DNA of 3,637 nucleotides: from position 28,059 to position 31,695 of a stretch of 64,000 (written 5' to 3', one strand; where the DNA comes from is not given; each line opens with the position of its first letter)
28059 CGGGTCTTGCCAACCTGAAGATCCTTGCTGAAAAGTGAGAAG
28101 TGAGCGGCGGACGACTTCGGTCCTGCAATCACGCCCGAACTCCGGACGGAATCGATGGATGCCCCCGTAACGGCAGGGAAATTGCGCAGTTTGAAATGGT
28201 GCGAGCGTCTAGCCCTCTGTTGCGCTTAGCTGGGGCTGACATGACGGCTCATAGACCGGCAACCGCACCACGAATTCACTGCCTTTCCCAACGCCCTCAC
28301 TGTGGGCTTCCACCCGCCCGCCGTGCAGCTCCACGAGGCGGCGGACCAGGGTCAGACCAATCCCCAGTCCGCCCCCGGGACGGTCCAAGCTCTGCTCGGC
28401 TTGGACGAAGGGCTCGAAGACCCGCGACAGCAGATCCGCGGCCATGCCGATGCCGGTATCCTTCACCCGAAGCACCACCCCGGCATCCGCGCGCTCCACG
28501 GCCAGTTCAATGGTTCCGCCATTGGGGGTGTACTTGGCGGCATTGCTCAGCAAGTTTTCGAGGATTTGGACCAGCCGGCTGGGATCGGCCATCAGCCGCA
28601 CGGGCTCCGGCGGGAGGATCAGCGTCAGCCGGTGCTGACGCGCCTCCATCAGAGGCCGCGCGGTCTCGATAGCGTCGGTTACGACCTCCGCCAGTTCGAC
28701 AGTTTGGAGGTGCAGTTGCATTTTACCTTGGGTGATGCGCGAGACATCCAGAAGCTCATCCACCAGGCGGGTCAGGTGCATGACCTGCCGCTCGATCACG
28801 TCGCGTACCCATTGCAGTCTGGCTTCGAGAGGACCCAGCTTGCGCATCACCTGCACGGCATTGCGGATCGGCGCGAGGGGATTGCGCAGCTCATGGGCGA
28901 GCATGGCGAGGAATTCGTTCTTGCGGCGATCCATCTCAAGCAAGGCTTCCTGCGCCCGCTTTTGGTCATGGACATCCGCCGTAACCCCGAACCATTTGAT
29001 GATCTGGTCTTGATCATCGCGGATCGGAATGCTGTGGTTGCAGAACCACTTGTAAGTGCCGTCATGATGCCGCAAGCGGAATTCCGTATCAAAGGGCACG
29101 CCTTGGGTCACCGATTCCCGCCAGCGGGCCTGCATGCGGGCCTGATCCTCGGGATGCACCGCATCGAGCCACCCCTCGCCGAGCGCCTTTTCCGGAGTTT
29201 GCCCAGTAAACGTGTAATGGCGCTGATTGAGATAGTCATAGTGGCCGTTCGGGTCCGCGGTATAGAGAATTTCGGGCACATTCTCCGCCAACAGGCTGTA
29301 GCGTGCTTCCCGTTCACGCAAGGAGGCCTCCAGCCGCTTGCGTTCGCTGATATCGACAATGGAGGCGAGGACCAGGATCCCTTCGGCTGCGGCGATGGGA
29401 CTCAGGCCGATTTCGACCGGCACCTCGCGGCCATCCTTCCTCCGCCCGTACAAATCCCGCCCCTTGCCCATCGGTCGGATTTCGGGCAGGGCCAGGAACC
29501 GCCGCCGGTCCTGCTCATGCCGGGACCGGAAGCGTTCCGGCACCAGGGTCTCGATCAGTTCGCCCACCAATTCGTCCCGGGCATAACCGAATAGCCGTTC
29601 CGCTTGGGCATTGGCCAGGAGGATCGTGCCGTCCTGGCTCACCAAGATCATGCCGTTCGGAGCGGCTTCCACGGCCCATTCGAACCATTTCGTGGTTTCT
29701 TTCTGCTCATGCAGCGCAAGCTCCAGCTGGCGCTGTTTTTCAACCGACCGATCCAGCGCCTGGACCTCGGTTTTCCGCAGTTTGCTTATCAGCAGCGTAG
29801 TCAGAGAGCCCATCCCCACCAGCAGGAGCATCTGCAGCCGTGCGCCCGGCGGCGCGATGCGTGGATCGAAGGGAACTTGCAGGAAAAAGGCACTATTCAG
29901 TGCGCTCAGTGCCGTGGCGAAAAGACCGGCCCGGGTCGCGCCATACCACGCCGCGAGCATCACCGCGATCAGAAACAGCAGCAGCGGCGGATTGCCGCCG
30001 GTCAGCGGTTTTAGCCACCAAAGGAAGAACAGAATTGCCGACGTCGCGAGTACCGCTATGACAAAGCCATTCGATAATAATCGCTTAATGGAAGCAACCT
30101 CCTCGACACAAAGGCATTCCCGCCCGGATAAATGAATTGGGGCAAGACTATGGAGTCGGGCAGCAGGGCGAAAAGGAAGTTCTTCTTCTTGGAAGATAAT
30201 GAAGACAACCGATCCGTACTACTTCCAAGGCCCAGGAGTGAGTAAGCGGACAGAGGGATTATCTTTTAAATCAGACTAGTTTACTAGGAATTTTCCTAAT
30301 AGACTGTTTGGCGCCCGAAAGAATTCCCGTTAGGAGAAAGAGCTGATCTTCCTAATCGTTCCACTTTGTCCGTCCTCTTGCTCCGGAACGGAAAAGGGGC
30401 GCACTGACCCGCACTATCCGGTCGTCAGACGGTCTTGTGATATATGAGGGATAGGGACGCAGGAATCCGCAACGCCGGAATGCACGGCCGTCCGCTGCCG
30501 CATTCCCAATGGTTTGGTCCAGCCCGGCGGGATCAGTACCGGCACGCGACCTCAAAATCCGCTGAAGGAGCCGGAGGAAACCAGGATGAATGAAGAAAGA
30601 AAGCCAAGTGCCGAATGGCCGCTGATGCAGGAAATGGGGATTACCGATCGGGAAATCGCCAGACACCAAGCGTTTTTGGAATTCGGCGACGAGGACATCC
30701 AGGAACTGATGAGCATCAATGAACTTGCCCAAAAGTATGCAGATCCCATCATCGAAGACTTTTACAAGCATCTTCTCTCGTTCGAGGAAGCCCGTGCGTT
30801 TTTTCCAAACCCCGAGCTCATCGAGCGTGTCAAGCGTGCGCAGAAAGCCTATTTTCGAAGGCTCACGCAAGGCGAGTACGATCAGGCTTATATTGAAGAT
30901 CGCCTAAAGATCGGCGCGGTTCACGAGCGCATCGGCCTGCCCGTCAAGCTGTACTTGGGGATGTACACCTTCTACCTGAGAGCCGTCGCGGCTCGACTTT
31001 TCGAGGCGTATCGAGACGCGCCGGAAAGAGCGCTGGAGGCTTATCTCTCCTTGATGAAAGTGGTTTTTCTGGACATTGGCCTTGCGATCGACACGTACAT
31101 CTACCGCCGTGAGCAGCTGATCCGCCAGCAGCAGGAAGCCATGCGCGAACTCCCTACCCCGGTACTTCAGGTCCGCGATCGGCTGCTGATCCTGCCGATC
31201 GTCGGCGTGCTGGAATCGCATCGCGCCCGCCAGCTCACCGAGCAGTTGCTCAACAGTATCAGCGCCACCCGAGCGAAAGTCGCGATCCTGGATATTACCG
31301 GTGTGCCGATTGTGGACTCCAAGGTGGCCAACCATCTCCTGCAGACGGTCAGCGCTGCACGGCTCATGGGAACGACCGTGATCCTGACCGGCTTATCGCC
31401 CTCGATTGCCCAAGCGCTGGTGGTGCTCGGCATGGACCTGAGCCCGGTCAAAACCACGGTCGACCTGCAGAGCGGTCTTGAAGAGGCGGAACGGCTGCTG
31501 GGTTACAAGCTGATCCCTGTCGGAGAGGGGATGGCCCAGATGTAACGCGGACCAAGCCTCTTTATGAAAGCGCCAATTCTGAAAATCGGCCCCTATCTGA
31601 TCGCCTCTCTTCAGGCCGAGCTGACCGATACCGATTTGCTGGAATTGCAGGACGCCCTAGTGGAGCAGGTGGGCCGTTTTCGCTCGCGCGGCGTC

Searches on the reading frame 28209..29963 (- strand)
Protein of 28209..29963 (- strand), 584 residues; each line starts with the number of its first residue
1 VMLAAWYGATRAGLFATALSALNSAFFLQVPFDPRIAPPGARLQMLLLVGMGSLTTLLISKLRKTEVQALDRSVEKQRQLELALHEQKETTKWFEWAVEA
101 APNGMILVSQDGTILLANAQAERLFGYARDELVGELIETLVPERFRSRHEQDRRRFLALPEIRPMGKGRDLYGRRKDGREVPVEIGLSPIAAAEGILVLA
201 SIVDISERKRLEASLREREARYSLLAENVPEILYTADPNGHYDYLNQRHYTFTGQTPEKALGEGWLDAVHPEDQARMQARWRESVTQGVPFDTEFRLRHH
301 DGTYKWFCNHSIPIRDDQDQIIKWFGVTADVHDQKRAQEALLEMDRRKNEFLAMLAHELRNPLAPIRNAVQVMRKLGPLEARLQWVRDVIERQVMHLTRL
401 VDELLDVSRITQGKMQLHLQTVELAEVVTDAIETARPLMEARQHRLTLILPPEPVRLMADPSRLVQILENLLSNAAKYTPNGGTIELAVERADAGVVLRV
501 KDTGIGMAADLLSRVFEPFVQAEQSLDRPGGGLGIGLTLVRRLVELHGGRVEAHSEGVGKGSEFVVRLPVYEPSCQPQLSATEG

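Call 97: search_protein_families(library=pfam, proteins=[window:28209-29963:-], max_evalue=0.00001)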
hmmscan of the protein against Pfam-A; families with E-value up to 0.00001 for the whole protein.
window:28209-29963:- (584 aa): 8 families
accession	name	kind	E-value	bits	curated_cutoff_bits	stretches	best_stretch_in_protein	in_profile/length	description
PF02518.31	HATPase_c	-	2.5e-29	102.4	26.4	1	460-570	2-109/111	Histidine kinase-, DNA gyrase B-, and HSP90-like ATPase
PF08448.16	PAS_4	-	7.5e-27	94.2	23.1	2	227-336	2-110/110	PAS fold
PF13426.13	PAS_9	-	8.3e-25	87.5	27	2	102-207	1-103/103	PAS domain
PF08447.18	PAS_3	-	7.9e-23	81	25.6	1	244-327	3-88/89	PAS fold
PF00989.32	PAS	-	1.9e-22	79.8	22.6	2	97-196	6-102/113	PAS fold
PF00512.31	HisKA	-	1.1e-15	57.8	26.9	1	348-413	2-66/66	His Kinase A (phospho-acceptor) domain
PF13188.13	PAS_8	-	1.4e-13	50.6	21.8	1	94-146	3-56/65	PAS domain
PF24820.1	Diguanyl_cycl_sensor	-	2.8e-07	30.9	28.1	1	100-199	4-105/109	Diguanylate cyclase-like sensor domain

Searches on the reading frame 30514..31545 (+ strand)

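Call 97: search_protein_families(library=pfam, proteins=[window:30514-31545:+], max_evalue=0.00001)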
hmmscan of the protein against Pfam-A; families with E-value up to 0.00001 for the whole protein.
window:30514-31545:+ (343 aa): 2 families
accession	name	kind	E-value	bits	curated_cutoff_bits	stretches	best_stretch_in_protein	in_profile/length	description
PF11563.14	Protoglobin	-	7.2e-37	127.2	25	1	45-196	2-153/158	Protoglobin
PF01740.26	STAS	-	6.3e-14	52.1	22.6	1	216-315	2-102/106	STAS domain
